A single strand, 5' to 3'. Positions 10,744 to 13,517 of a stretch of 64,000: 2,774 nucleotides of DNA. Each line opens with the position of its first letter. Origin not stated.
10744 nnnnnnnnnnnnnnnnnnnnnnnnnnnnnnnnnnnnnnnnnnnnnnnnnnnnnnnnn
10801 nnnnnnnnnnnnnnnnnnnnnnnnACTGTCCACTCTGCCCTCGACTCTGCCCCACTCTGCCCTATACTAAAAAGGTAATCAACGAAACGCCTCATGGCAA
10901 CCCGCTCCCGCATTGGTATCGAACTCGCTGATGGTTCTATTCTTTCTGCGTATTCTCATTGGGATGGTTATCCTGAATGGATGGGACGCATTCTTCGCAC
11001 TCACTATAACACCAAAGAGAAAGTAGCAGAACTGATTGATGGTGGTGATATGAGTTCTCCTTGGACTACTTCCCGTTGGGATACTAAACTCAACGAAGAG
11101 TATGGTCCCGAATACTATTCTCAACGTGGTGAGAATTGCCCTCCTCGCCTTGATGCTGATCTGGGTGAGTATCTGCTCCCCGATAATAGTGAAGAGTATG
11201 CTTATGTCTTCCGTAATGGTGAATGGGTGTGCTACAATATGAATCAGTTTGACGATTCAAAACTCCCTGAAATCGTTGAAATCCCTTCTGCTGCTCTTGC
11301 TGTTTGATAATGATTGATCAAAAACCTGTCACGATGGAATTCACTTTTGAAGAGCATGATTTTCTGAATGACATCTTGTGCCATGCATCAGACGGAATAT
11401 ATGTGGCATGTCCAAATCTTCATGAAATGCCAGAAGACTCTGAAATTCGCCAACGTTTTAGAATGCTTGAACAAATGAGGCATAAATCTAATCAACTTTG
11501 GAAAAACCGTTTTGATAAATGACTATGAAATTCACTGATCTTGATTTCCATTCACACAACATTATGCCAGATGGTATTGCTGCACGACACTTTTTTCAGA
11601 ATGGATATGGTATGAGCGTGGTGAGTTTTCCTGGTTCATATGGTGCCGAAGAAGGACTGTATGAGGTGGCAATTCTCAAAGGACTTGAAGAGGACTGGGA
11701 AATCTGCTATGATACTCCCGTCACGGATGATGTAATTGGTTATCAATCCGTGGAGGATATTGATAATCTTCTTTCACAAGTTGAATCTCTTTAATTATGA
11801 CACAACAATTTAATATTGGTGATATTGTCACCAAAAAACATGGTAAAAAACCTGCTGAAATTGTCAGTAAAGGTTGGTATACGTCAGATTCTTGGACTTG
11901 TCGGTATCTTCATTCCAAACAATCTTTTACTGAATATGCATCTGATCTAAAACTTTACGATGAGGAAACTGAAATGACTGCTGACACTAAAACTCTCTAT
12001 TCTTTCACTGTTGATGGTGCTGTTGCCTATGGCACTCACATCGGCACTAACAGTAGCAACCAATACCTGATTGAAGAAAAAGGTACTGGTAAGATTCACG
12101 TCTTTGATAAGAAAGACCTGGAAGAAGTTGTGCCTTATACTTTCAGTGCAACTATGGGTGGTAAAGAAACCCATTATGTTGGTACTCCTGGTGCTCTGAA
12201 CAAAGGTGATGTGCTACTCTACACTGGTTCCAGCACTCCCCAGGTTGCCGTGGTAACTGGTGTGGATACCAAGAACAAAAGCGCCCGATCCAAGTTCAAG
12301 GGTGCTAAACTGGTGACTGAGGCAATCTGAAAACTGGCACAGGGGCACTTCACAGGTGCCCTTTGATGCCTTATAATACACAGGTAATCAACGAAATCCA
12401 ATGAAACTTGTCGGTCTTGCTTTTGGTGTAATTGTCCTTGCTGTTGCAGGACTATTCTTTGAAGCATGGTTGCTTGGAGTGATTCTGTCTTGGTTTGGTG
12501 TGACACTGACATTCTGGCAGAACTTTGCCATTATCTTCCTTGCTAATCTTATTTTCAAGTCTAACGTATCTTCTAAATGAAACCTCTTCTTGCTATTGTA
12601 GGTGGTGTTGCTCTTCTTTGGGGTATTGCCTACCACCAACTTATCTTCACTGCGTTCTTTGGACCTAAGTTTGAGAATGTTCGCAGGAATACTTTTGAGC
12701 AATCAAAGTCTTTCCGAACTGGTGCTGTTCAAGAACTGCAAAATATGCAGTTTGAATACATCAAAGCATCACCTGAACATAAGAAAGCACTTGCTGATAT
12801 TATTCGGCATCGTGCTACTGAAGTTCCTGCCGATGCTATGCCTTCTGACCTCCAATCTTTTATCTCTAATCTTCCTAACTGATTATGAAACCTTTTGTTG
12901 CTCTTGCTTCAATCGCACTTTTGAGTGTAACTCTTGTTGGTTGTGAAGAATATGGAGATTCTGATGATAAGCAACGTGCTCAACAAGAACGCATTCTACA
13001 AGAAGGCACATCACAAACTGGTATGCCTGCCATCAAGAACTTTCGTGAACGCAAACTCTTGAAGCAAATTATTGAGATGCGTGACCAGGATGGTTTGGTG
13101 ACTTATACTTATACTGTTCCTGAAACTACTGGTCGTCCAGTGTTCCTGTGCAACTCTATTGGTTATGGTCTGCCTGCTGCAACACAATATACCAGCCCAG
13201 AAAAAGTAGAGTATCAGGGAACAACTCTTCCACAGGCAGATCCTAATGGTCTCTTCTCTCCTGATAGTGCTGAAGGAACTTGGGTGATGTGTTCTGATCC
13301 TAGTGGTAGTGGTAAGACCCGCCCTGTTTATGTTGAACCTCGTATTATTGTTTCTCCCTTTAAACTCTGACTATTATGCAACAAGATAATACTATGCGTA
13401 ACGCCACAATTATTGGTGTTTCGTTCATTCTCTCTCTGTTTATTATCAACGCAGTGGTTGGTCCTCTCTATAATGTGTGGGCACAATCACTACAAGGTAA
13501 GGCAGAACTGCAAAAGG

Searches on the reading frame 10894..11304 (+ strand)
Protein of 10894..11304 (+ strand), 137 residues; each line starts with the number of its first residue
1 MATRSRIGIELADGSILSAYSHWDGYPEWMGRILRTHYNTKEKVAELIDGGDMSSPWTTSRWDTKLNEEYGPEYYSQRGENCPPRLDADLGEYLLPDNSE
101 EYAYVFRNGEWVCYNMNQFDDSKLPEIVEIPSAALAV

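Call 59: search_protein_families(library=phrogs, proteins=[window:10894-11304:+], max_evalue=0.001)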
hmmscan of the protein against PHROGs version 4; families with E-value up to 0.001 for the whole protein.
window:10894-11304:+ (137 aa): 3 families
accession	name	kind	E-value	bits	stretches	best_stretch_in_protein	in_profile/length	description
phrog_1987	-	unknown function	6.6e-47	160.1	1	1-124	1-125/128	-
phrog_23089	-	unknown function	6.8e-12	46.5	1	1-124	1-122/239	-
phrog_25001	-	unknown function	3.7e-06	28.3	1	1-37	1-37/98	-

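Call 60: search_dna_similar(query=window:10894-11304:+, collection=phages, mode=protein, max_rows=12)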
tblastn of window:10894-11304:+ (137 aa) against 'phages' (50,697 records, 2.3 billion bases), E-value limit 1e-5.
Records with a match: 124; places in all: 126; records where one place covers at least 80% of the query: 115.
Best place of each record, by identity: 60-80% 7; <60% 117.
By first word of the organism name: Synechococcus 76; Prochlorococcus 12; Erwinia 7; Cyanophage 6; Vibrio 6; Caulobacter 4; Yersinia 4; Serratia 2; Cronobacter 2; Pectobacterium 2; and 3 more.
By host as written in the record: - 52; Synechococcus sp. WH 7803 5; Synechococcus sp. WH8102 5; Synechococcus sp. WH8109 4; Prochlorococcus sp. MED4 4; Synechococcus sp. WH7803 3; Parasynechococcus marenigrum WH 8102 3; Erwinia amylovora 3; and 26 more.
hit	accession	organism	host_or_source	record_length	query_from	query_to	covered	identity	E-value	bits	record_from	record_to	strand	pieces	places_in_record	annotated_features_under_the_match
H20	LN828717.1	Synechococcus phage S-PM2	-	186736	1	135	99%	74.8%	4e-64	216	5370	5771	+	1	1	hypothetical protein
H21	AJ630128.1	Synechococcus phage S-PM2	Synechococcus sp. SynWH7803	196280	1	135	99%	74.8%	4e-64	216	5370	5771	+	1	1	Hypothetical-Protein | belonging to T4-LIKE GC: 66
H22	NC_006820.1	Synechococcus phage S-PM2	Synechococcus sp. SynWH7803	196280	1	135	99%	74.8%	4e-64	216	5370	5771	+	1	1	Hypothetical-Protein | belonging to T4-LIKE GC: 66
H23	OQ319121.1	Synechococcus phage S-BM3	Synechococcus sp. WH 7803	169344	1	137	100%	69.8%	7e-60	204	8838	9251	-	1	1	hypothetical protein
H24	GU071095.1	Synechococcus phage S-SM2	Synechococcus sp. WH8017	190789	1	137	100%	65.7%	2e-55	191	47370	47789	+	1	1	hypothetical protein (x2)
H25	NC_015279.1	Synechococcus phage S-SM2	Synechococcus sp. WH8017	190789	1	137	100%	65.7%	2e-55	191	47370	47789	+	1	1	hypothetical protein (x2)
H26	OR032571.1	Synechococcus phage DSL-LC02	Synechococcus sp.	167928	1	137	100%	60.1%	5e-44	158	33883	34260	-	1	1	hypothetical protein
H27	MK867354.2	Synechococcus phage S-SCSM1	Synechococcus sp. WH 7803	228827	1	137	100%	59.9%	1e-50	177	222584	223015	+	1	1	hypothetical protein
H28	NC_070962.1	Synechococcus phage S-SCSM1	Synechococcus sp. WH 7803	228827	1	137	100%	59.9%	1e-50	177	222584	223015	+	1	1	hypothetical protein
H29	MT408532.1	Synechococcus phage SynMITS9220M01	Synechococcus sp. MIT S9220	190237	1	132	96%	59.7%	2e-45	162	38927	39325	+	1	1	hypothetical protein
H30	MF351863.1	Synechococcus phage Bellamy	Synechococcus str. WH8109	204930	1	135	99%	57.4%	1e-44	160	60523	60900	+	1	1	73: hypothetical protein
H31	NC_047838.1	Synechococcus phage Bellamy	Synechococcus str. WH8109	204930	1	135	99%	57.4%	1e-44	160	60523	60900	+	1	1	73: hypothetical protein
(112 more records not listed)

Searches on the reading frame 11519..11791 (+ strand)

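Call 59: search_protein_families(library=phrogs, proteins=[window:11519-11791:+], max_evalue=0.001)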
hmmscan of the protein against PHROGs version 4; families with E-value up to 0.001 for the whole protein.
window:11519-11791:+ (91 aa): 1 family
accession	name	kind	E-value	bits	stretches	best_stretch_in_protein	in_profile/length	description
phrog_4074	-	unknown function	4.5e-15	56.5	1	14-91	16-89/90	-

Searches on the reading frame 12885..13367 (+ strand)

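Call 59: search_protein_families(library=phrogs, proteins=[window:12885-13367:+], max_evalue=0.001)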
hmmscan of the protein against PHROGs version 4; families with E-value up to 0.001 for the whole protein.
window:12885-13367:+ (161 aa): 1 family
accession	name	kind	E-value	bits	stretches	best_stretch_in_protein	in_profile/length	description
phrog_24725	-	unknown function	2.6e-29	103.2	1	11-160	13-173/188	-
